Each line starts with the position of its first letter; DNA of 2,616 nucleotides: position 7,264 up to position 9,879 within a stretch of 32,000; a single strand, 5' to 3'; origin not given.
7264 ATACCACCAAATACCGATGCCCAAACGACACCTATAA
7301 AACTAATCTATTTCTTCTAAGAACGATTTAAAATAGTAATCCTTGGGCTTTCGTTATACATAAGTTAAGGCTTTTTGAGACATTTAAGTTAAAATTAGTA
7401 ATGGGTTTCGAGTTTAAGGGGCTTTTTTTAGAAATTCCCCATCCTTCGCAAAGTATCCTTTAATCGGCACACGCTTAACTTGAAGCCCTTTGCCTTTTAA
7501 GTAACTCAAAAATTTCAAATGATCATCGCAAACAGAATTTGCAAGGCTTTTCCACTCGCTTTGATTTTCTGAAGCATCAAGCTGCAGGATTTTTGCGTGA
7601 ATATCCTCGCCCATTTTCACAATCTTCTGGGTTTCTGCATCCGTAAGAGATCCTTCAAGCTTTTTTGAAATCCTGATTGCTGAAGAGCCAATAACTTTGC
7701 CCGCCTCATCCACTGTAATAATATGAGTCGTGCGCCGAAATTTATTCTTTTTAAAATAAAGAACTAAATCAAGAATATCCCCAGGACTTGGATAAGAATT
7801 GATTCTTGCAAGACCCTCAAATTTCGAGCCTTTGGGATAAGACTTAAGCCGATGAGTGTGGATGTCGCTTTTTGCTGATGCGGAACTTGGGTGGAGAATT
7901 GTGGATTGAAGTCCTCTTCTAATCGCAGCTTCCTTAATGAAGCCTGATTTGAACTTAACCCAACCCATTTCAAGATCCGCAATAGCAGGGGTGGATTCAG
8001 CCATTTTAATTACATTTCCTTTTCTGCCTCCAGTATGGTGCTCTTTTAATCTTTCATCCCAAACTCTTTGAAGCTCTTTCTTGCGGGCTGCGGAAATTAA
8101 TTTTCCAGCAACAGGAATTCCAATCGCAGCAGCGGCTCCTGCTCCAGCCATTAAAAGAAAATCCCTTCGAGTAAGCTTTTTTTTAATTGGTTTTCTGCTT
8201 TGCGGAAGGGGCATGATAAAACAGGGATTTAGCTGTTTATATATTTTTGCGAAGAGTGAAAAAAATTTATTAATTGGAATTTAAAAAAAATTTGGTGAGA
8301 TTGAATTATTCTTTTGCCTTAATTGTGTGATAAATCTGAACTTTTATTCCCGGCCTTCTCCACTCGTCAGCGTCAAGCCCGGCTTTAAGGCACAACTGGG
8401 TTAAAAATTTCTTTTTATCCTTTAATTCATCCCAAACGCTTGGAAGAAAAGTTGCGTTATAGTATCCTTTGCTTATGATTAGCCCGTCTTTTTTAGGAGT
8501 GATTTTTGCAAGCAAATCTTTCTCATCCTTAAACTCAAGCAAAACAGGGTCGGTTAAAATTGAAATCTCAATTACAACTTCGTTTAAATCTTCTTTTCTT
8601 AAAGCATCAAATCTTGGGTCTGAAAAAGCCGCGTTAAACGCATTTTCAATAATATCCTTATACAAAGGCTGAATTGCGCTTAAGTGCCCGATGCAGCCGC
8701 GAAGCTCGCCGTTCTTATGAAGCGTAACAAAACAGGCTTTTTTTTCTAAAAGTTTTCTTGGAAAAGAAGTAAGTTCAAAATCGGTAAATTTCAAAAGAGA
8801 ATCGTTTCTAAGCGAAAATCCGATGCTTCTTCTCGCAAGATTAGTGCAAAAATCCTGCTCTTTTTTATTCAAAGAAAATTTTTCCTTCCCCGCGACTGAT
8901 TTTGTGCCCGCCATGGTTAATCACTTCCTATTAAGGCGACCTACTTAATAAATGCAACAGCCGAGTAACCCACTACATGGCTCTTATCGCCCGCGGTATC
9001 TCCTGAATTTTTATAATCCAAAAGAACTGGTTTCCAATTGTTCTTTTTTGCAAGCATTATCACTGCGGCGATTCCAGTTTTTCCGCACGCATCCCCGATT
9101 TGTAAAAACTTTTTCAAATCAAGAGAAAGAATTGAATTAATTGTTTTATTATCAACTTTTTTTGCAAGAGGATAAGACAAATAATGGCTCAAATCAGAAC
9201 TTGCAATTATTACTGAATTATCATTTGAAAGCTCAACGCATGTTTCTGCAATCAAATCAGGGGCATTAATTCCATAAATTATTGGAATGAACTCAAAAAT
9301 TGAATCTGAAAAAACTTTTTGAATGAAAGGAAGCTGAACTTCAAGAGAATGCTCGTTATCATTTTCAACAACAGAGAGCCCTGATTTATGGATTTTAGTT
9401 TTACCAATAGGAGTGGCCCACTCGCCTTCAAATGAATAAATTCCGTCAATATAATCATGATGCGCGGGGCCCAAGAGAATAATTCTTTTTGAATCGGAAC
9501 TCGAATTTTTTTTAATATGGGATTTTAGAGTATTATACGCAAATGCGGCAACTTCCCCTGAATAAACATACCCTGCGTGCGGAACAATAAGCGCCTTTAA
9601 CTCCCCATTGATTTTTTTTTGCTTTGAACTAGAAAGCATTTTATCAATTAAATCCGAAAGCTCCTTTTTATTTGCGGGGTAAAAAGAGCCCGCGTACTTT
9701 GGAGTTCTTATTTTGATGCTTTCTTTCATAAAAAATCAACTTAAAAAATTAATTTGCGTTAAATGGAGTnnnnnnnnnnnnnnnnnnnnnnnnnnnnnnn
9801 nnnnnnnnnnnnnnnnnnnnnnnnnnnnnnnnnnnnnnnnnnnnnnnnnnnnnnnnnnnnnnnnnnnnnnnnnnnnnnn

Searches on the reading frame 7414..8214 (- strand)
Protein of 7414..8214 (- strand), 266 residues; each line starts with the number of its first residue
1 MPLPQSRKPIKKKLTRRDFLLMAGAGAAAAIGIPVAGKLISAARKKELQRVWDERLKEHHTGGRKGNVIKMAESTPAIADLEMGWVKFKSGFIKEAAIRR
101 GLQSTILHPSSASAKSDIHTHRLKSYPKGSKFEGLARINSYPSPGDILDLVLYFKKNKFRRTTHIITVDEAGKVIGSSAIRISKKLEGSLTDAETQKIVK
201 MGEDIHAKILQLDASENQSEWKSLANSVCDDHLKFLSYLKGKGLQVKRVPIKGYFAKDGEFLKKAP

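Call 11: search_protein_families(library=pfam, proteins=[window:7414-8214:-], max_evalue=0.001)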
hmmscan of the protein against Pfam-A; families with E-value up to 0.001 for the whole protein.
window:7414-8214:- (266 aa): 2 families
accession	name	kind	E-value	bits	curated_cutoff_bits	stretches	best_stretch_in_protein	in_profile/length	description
PF10399.14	UCR_Fe-S_N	-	0.00053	19.8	24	1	11-32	6-26/41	Ubiquitinol-cytochrome C reductase Fe-S subunit TAT signal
PF10518.14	TAT_signal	-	0.00062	20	22.7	0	13-30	1-18/21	TAT (twin-arginine translocation) pathway signal sequence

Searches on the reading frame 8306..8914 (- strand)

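Call 11: search_protein_families(library=pfam, proteins=[window:8306-8914:-], max_evalue=0.001)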
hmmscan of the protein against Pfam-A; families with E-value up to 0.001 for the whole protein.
window:8306-8914:- (202 aa): 1 family
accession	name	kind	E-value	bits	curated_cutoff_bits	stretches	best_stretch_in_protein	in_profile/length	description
PF01871.22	AMMECR1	-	1.4e-47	161.7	25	1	26-197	3-165/168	AMMECR1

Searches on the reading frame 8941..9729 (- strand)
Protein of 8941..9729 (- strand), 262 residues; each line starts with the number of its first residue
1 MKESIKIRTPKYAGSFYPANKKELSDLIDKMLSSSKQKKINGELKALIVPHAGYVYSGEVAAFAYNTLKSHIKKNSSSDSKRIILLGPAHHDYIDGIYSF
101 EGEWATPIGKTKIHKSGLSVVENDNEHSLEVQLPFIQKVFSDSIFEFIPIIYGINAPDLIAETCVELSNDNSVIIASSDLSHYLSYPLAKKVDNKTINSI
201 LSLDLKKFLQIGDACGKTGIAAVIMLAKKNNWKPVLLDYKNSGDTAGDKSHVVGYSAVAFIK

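Call 11: search_protein_families(library=pfam, proteins=[window:8941-9729:-], max_evalue=0.001)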
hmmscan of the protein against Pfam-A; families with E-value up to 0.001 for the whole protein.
window:8941-9729:- (262 aa): 1 family
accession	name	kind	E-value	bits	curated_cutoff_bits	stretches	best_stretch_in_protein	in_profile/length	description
PF01875.22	Memo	-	3.4e-47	161.3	27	1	10-257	2-267/269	Memo-like protein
